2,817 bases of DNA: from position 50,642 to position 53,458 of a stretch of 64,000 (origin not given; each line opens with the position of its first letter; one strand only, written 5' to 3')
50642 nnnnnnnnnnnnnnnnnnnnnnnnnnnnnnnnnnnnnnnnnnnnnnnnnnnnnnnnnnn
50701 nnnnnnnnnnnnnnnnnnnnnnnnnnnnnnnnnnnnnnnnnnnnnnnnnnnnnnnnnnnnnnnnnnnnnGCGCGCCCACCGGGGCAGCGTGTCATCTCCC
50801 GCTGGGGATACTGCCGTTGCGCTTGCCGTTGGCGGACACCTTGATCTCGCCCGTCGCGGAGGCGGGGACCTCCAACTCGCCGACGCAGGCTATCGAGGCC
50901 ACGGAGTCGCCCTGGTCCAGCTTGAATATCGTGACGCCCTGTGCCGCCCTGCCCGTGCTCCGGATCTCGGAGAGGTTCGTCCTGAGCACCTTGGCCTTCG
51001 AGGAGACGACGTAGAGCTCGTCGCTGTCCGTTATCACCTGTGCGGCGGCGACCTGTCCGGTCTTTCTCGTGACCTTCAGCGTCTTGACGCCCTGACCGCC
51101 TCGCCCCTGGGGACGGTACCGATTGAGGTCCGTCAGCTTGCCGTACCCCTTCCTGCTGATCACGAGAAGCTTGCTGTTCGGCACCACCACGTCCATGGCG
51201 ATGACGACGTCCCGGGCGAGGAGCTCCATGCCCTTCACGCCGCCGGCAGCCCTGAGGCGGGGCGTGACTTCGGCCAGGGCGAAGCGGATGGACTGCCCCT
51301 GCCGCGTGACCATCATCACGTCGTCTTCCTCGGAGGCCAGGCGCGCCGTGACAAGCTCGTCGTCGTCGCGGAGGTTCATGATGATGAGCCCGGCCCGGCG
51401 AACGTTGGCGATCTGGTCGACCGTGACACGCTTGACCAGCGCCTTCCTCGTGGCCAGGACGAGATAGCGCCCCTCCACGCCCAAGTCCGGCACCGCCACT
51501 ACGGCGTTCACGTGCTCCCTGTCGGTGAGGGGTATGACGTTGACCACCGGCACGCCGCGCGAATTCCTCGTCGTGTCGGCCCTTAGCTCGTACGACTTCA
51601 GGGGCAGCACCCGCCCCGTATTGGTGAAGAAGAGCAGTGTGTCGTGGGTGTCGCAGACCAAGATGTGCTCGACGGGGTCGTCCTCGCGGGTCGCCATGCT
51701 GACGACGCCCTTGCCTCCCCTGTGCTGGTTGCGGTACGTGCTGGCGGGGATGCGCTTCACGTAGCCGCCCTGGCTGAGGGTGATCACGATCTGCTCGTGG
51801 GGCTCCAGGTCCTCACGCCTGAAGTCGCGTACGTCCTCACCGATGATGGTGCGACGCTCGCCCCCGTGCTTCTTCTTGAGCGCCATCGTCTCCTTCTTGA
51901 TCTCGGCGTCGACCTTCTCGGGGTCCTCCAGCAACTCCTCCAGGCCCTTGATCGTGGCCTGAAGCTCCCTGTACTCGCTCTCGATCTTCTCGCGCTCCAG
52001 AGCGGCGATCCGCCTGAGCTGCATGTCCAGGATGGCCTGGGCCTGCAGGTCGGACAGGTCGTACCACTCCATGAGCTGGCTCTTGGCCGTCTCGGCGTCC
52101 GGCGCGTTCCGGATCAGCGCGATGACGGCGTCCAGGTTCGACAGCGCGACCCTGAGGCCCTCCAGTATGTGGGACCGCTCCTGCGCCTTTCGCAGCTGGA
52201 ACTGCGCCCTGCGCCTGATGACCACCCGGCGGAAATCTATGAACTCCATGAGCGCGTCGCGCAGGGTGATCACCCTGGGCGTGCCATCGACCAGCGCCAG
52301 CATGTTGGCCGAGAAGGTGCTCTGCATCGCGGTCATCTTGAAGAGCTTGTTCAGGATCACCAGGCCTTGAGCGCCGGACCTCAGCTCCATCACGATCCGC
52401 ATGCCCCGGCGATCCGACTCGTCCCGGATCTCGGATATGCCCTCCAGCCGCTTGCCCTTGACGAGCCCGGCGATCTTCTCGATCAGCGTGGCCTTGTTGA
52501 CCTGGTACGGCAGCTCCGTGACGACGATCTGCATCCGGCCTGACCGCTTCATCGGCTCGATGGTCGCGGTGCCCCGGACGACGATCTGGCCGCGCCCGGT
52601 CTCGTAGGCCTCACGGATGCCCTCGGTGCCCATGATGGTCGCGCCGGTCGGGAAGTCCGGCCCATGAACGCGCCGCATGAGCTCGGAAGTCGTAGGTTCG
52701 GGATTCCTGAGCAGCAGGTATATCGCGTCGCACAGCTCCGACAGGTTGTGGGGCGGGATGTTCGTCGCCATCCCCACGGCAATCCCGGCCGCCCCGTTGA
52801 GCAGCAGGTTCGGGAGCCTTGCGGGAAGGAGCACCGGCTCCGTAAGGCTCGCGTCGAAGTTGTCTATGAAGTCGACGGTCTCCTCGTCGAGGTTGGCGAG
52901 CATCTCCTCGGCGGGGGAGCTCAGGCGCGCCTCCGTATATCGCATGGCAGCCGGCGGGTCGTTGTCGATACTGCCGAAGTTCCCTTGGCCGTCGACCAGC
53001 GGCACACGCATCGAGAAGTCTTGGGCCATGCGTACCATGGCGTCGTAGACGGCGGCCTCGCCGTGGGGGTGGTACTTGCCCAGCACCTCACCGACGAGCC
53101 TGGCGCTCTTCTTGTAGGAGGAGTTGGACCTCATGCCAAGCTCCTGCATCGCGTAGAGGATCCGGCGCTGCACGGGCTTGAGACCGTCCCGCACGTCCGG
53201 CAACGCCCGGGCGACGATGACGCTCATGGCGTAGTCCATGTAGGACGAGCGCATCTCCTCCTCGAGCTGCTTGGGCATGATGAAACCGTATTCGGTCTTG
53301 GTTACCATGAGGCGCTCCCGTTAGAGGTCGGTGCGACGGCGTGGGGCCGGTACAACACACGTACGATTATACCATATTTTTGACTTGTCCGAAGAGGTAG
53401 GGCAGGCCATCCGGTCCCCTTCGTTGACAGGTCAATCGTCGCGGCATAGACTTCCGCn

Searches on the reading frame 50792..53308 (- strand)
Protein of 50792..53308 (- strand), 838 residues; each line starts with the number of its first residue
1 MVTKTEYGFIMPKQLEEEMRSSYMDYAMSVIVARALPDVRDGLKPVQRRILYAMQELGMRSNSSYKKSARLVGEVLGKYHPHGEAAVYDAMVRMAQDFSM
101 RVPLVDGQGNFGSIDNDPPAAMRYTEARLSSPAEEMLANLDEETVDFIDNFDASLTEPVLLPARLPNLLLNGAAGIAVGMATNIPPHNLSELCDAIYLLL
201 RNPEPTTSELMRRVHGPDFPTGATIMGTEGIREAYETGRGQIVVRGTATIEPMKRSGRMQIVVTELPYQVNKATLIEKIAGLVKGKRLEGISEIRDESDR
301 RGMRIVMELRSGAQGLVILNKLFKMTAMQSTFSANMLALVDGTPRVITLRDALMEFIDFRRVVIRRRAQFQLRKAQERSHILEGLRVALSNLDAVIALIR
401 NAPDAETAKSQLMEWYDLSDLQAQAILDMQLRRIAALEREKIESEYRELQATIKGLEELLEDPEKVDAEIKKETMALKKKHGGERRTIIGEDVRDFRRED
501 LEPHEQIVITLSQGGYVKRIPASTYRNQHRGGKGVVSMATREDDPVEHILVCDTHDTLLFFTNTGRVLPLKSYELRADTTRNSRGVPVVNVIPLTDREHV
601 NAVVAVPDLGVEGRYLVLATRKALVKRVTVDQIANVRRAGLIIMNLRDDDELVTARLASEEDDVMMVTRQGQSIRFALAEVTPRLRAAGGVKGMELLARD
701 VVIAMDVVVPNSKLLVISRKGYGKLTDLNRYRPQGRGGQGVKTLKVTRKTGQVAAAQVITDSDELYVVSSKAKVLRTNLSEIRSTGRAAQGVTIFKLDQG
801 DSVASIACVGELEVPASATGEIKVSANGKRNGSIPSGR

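Call 73: search_protein_families(library=pfam, proteins=[window:50792-53308:-], max_evalue=0.001)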
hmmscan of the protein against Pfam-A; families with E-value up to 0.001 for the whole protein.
window:50792-53308:- (838 aa): 2 families
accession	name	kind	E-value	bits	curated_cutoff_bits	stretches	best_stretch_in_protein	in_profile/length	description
PF00521.26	DNA_topoisoIV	-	1.4e-162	542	31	1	34-473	1-430/432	DNA gyrase/topoisomerase IV, subunit A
PF03989.18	DNA_gyraseA_C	-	3.1e-66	219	27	6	507-553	2-48/48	DNA gyrase C-terminal domain, beta-propeller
